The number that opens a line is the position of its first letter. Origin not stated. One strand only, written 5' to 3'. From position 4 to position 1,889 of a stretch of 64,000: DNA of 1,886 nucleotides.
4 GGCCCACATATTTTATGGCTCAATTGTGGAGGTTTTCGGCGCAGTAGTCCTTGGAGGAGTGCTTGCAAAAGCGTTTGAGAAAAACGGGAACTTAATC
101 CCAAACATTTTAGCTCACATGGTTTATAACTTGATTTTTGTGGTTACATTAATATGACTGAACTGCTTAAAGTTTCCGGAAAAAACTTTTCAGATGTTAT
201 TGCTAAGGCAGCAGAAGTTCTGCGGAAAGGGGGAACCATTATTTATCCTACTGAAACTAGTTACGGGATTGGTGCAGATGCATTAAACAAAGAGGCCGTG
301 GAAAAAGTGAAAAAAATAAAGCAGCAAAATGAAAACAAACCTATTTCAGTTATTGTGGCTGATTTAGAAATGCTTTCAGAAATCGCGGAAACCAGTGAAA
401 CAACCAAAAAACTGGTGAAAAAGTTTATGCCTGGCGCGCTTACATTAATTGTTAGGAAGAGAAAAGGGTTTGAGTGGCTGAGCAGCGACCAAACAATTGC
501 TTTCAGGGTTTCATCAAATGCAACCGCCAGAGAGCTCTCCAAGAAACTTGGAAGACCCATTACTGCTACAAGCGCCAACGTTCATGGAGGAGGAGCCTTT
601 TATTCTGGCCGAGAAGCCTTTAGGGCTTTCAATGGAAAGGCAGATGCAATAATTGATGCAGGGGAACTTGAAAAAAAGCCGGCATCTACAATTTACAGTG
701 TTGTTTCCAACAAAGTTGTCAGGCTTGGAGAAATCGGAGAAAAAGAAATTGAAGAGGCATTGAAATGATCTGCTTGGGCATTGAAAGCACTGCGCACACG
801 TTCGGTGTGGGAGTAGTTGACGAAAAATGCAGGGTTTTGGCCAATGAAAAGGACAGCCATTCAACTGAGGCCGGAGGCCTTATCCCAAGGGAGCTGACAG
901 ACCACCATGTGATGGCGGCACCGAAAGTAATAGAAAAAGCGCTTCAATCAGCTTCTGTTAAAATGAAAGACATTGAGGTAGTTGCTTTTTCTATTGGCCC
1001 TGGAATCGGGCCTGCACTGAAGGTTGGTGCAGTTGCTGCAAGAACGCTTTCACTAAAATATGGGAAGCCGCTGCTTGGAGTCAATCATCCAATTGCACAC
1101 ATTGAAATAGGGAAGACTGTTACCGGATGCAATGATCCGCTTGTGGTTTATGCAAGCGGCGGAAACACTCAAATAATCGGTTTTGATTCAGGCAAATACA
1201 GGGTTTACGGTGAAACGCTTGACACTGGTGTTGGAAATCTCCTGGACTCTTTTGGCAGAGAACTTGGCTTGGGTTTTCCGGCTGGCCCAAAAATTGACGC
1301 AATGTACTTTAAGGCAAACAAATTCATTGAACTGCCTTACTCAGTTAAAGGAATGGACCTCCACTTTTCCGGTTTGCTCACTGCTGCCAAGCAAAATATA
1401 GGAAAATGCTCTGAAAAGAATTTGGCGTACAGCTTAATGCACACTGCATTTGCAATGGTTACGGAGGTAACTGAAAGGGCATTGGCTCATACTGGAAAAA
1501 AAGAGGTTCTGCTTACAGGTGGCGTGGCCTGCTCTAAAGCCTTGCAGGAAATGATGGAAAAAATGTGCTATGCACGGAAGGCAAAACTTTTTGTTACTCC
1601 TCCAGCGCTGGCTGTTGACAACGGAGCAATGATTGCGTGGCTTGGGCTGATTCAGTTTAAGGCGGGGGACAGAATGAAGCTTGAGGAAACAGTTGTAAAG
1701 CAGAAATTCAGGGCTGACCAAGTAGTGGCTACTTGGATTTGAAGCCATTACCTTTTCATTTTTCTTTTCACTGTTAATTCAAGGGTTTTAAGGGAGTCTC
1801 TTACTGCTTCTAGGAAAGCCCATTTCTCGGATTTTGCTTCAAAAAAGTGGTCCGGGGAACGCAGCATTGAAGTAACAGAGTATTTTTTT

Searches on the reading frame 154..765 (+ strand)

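Call 79: search_protein_families(library=pfam, proteins=[window:154-765:+], max_evalue=0.001)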
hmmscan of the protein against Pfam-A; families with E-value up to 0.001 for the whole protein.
window:154-765:+ (204 aa): 1 family
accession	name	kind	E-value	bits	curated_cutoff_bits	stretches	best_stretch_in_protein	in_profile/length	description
PF01300.24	Sua5_yciO_yrdC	-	6.9e-46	156.4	25.1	1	21-190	1-176/178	Telomere recombination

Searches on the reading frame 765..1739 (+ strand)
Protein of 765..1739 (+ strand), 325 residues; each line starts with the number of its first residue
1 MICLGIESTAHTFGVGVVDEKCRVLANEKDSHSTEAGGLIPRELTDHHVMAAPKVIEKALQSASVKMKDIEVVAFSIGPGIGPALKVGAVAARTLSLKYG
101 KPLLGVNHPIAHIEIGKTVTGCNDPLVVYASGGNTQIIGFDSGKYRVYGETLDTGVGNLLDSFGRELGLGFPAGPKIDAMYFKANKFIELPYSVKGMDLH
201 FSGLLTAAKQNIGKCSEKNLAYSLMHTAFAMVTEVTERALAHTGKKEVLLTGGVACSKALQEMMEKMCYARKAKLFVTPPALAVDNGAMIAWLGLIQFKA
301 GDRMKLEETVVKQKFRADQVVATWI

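Call 79: search_protein_families(library=pfam, proteins=[window:765-1739:+], max_evalue=0.001)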
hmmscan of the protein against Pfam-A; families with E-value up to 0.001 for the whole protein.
window:765-1739:+ (325 aa): 2 families
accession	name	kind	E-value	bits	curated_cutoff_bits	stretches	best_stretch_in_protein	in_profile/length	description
PF00814.31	TsaD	-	9.9e-74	248.8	24.8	1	25-292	3-264/264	tRNA N6-adenosine threonylcarbamoyltransferase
PF22521.2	HypF_C_2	-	9.7e-07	29.2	27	1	176-279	122-228/241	Carbamoyltransferase, Kae1-like Domain, second subdomain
